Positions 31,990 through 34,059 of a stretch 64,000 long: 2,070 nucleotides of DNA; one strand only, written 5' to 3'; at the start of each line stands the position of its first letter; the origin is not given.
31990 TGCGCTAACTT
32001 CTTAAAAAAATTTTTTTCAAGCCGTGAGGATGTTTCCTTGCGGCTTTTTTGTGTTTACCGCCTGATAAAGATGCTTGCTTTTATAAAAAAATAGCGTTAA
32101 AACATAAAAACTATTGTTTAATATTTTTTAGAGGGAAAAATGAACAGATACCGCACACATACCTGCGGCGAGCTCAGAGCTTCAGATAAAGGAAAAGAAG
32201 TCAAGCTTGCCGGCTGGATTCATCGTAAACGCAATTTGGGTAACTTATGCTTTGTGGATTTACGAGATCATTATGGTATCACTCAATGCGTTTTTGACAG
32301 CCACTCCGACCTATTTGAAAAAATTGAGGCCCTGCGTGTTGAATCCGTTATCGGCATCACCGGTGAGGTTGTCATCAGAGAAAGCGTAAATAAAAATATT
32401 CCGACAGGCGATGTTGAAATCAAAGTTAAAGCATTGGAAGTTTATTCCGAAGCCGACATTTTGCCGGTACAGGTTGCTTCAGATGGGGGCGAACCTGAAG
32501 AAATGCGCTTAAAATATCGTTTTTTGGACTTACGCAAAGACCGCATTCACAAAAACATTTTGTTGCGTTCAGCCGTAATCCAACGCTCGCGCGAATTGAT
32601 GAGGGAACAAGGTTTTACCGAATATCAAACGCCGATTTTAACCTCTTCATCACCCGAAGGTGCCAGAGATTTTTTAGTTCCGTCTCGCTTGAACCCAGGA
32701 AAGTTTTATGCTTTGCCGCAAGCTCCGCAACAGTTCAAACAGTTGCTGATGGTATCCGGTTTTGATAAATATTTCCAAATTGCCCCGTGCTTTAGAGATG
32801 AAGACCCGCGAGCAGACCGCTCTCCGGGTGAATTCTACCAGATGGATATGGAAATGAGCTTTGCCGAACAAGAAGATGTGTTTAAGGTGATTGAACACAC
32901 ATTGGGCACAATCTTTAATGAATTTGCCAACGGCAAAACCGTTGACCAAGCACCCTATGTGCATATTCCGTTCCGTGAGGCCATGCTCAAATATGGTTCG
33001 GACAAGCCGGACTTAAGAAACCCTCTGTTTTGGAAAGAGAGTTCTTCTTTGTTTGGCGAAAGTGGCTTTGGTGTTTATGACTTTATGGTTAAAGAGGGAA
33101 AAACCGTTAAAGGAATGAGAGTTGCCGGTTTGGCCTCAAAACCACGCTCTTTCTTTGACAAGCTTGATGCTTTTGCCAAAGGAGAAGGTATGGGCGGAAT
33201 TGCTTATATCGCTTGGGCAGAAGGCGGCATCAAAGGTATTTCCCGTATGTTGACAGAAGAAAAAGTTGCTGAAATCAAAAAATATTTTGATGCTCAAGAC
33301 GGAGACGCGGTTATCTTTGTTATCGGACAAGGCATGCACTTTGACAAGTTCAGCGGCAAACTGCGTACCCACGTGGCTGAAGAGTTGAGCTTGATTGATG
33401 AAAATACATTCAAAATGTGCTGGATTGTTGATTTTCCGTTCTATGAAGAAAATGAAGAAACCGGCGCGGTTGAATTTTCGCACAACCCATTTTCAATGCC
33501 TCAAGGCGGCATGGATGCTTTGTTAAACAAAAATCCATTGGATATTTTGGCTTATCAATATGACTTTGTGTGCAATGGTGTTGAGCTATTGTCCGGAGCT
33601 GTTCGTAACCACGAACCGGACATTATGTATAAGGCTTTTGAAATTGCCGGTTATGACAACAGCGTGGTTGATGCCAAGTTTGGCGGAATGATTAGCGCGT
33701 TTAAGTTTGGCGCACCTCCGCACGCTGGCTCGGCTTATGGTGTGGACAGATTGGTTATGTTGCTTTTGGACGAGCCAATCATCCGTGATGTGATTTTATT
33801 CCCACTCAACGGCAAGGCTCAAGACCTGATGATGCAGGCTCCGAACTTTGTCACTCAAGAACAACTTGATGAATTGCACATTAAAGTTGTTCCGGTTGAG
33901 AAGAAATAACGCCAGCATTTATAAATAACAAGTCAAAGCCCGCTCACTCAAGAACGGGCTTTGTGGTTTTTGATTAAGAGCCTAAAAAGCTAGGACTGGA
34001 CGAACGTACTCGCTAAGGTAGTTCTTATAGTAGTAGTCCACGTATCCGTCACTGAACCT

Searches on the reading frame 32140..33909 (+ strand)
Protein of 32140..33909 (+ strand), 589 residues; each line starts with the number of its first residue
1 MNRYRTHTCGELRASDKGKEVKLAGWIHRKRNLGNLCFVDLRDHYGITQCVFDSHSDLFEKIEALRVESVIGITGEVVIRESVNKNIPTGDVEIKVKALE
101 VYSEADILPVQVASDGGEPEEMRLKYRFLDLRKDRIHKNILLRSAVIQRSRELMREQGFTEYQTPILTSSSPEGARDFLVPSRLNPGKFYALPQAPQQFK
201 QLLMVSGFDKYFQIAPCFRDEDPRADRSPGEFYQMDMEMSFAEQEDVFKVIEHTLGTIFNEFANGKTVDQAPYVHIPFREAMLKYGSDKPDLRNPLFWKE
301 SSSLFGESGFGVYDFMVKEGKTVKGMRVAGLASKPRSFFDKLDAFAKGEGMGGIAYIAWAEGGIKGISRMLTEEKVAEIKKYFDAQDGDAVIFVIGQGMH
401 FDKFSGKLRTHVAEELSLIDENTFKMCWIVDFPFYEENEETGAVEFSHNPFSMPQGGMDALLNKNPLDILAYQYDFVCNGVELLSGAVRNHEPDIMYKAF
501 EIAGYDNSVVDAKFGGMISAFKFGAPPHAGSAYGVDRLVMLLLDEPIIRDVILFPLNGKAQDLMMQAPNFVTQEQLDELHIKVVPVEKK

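Call 14: find_encoding_contigs(protein=window:32140-33909:+, flank=10000, max_places=1)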
Protein window:32140-33909:+ (589 aa): 6 contigs read that carry it; 1 place shown.
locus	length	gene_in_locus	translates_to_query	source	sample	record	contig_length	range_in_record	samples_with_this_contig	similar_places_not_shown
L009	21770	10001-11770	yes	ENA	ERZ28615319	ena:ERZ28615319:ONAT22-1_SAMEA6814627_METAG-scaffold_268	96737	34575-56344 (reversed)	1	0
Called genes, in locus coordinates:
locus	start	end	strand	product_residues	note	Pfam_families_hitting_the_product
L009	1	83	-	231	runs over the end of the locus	PF01066:CDP-OH_P_transf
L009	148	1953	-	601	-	PF01541:GIY-YIG, PF27096:UvrC_M, PF02151:UVR, PF22920:UvrC_RNaseH, PF08459:UvrC_RNaseH_dom, PF00633:HHH (faint), PF12826:HHH_2 (weak), PF14520:HHH_5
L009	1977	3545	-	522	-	-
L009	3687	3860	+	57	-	-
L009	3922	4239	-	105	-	-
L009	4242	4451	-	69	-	-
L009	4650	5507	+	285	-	-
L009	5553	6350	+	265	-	PF07603:Lcl_C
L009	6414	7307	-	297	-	PF00348:polyprenyl_synt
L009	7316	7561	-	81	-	PF02609:Exonuc_VII_S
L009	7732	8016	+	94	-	PF01022:HTH_5, PF12802:MarR_2 (faint)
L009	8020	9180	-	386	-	PF01612:DNA_pol_A_exo1, PF00570:HRDC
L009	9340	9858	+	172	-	-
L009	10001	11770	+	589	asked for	PF01336:tRNA_anti-codon, PF00152:tRNA-synt_2, PF02938:GAD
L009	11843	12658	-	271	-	PF07603:Lcl_C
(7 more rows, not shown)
